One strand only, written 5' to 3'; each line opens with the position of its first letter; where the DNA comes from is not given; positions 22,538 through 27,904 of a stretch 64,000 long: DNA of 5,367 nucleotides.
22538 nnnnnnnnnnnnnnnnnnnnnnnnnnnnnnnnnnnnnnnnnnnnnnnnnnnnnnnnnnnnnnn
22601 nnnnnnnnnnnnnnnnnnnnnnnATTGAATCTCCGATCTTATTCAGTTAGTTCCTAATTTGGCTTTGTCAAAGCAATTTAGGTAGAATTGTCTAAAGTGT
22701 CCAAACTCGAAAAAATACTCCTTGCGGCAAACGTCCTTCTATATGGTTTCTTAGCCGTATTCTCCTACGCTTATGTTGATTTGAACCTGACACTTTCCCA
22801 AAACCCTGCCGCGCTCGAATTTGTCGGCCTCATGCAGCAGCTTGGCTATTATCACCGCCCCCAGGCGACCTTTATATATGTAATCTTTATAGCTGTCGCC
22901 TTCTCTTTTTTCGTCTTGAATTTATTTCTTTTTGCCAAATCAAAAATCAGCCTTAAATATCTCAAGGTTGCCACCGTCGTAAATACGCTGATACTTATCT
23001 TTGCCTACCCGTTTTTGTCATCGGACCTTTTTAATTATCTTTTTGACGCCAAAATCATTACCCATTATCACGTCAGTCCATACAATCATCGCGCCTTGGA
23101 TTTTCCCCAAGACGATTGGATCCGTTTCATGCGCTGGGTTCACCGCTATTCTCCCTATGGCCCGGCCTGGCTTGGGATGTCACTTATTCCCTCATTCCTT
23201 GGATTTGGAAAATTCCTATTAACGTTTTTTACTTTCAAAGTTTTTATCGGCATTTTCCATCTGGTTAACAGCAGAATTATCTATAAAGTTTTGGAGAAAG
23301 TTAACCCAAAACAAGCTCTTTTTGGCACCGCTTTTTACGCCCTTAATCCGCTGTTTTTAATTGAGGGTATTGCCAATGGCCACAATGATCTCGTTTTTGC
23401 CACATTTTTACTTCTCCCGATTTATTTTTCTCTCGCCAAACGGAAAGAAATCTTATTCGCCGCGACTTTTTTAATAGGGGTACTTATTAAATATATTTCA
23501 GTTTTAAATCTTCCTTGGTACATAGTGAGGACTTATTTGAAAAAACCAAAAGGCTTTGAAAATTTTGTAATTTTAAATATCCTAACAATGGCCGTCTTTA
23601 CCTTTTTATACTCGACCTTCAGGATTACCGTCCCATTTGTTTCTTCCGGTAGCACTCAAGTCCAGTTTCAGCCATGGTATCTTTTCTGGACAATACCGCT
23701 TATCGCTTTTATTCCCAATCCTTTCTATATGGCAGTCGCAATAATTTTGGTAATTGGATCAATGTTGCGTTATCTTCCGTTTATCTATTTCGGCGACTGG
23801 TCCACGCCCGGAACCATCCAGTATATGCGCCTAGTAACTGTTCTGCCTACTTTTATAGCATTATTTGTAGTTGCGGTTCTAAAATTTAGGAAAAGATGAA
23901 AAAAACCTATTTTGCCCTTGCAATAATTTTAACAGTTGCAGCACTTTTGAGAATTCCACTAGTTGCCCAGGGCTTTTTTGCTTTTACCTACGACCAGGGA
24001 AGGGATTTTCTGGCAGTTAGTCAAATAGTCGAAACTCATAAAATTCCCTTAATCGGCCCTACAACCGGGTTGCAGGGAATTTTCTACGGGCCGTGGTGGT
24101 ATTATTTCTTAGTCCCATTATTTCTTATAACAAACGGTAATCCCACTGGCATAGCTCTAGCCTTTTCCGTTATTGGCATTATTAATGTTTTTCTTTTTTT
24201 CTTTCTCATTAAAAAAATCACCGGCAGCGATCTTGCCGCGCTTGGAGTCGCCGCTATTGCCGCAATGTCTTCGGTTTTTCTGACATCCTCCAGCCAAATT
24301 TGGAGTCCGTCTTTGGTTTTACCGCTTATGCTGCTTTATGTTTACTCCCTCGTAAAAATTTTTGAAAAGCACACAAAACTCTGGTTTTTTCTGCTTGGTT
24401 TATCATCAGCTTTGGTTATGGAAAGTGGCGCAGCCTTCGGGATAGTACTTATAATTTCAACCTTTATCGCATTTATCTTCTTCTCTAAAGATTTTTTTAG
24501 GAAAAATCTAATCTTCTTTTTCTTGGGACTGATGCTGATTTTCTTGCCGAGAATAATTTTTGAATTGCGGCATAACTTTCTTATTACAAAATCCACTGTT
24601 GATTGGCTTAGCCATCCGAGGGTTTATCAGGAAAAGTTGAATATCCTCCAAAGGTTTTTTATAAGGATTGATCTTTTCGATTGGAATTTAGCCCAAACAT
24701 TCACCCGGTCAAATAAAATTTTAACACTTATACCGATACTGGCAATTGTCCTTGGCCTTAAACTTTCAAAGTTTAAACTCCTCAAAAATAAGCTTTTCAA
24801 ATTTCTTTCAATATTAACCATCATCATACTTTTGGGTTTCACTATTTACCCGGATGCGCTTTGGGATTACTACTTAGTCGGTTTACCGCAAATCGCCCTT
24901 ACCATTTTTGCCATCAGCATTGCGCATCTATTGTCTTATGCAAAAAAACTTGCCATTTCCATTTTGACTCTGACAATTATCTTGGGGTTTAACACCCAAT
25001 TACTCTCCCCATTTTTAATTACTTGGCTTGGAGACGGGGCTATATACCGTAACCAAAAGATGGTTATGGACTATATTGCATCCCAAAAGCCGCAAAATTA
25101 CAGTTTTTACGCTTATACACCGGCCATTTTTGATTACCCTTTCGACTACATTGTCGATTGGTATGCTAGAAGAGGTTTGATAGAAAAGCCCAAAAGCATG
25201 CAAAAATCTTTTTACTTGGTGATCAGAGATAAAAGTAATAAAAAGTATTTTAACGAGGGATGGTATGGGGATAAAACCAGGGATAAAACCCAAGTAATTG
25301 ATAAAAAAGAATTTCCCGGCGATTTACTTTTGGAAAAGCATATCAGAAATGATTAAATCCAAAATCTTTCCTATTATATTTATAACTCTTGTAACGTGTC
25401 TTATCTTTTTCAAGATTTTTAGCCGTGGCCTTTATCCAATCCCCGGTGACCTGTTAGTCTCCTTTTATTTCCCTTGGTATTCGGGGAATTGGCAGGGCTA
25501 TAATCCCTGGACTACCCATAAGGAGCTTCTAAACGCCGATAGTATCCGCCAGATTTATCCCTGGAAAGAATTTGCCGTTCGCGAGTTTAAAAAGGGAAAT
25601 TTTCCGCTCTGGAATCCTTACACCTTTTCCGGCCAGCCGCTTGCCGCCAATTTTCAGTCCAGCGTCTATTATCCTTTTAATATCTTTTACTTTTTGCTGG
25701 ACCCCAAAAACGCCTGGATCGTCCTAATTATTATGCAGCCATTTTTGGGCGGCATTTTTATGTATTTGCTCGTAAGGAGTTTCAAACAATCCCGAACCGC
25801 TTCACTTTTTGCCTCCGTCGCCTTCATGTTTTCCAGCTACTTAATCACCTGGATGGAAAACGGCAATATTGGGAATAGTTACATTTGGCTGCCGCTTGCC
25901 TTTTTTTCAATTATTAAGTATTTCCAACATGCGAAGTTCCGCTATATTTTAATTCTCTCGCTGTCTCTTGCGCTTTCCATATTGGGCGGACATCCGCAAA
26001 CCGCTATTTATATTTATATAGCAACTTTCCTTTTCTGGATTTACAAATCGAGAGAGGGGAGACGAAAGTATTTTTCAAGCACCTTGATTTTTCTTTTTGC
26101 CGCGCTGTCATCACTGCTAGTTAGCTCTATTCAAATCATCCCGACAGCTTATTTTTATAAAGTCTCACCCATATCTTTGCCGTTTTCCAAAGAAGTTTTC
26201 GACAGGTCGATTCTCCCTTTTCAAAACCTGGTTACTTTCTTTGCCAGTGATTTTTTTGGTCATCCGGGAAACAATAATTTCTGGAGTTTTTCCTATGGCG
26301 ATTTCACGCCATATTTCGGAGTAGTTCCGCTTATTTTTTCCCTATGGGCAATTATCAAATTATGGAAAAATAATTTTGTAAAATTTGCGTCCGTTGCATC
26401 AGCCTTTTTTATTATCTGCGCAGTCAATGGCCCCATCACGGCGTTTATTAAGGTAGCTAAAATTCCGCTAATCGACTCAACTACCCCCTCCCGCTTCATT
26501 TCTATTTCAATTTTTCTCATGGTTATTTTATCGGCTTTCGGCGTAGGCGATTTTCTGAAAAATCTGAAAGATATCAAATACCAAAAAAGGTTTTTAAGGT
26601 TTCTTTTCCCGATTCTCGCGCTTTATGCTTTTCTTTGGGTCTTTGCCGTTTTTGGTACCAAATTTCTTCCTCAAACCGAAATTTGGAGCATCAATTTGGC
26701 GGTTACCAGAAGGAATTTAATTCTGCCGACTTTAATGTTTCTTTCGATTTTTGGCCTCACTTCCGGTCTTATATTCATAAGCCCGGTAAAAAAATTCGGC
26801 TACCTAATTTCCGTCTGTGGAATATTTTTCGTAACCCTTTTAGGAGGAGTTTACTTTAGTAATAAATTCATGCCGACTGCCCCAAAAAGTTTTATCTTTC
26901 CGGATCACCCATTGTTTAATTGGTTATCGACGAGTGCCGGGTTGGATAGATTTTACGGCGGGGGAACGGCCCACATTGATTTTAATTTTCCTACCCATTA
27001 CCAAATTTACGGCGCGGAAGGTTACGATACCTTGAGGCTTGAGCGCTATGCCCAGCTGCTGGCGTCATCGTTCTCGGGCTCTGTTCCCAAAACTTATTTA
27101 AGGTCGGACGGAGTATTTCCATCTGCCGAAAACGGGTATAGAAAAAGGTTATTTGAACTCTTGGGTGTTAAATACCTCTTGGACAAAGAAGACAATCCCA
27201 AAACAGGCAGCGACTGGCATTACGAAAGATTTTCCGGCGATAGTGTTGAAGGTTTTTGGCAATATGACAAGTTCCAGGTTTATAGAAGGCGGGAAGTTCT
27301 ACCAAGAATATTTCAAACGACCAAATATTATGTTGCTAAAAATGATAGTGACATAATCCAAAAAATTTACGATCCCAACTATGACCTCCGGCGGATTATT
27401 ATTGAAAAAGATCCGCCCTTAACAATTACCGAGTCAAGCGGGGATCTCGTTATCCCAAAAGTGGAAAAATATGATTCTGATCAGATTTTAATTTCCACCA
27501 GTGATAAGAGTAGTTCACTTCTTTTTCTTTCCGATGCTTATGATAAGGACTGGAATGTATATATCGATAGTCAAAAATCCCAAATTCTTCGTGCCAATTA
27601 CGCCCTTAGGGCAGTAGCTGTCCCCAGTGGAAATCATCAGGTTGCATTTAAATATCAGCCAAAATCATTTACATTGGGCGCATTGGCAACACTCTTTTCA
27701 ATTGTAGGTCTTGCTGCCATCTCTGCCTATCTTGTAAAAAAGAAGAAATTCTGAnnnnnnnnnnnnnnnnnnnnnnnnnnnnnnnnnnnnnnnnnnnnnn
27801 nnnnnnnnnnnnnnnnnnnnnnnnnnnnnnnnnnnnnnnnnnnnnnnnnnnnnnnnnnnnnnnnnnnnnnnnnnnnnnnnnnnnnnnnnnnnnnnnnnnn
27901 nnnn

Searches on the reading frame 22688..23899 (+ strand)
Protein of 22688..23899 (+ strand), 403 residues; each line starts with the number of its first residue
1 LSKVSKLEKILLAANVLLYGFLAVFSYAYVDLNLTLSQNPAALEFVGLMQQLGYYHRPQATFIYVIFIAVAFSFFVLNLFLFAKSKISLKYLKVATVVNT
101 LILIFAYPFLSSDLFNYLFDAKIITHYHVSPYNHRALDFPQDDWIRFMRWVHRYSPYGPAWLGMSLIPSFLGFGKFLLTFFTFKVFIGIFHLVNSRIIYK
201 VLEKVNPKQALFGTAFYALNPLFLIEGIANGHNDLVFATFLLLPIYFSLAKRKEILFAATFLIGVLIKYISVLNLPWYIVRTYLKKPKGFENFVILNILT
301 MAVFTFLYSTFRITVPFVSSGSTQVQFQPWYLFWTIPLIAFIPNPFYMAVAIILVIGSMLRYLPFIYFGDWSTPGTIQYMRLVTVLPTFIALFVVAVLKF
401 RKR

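Call 3: search_protein_families(library=pfam, proteins=[window:22688-23899:+], max_evalue=0.01)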
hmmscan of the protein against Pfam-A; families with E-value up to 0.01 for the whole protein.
window:22688-23899:+ (403 aa): 0 families

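Call 8: search_protein_families(library=ncbifam, proteins=[window:22688-23899:+], max_evalue=0.001)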
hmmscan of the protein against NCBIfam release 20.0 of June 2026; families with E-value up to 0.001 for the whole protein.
window:22688-23899:+ (403 aa): 0 families

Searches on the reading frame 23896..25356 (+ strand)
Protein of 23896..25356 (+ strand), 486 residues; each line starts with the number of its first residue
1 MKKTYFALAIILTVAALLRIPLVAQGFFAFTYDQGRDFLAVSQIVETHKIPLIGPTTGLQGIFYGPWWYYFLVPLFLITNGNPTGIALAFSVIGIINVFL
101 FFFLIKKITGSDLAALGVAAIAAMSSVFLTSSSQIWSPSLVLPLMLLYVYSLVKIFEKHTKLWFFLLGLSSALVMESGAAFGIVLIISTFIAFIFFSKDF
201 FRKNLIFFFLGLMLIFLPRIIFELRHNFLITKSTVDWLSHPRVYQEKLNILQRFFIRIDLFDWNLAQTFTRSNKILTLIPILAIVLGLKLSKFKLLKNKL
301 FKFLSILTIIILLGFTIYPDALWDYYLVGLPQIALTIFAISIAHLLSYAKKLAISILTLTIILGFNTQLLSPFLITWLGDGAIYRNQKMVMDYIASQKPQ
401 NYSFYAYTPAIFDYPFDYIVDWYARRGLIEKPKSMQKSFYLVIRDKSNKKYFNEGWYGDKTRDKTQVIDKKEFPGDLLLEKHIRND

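Call 3: search_protein_families(library=pfam, proteins=[window:23896-25356:+], max_evalue=0.01)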
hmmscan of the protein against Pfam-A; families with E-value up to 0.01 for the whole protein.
window:23896-25356:+ (486 aa): 1 family
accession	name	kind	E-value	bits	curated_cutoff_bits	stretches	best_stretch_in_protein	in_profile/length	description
PF13231.12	PMT_2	-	4.6e-06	27.4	26.1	1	66-220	4-158/160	Dolichyl-phosphate-mannose-protein mannosyltransferase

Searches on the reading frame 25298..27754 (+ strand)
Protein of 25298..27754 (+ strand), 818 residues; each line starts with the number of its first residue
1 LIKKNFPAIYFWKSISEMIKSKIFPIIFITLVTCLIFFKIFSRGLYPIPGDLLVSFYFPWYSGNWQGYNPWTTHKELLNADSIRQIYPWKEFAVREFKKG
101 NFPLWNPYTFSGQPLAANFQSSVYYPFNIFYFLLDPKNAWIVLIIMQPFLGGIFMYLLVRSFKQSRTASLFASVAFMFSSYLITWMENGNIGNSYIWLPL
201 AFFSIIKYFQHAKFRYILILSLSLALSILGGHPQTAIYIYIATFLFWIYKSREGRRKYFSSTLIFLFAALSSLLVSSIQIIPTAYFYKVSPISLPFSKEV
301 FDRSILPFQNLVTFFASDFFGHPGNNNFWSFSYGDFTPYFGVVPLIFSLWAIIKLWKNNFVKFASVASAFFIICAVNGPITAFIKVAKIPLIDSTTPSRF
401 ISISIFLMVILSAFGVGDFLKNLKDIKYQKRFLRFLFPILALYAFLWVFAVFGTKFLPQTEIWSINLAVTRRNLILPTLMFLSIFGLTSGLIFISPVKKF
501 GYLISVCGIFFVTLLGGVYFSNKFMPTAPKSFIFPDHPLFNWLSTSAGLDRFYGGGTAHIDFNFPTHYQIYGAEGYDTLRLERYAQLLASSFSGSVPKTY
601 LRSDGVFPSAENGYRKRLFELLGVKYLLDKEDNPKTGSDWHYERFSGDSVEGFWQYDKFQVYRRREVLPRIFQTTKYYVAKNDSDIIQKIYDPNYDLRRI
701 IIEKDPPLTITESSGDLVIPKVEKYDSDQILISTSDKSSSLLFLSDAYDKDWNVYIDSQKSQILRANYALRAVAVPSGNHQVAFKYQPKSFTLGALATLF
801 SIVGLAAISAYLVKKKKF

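Call 5: search_protein_families(library=pfam, proteins=[window:25298-27754:+], max_evalue=0.01)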
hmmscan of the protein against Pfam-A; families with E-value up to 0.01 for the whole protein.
window:25298-27754:+ (818 aa): 2 families
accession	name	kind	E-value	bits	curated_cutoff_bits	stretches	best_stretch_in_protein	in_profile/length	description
PF09586.16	YfhO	-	2.9e-20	72.7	28.5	2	721-796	757-833/835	Bacterial membrane protein YfhO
PF24677.1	DUF7657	-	3.2e-05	23.3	26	1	121-262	95-241/401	Domain of unknown function (DUF7657)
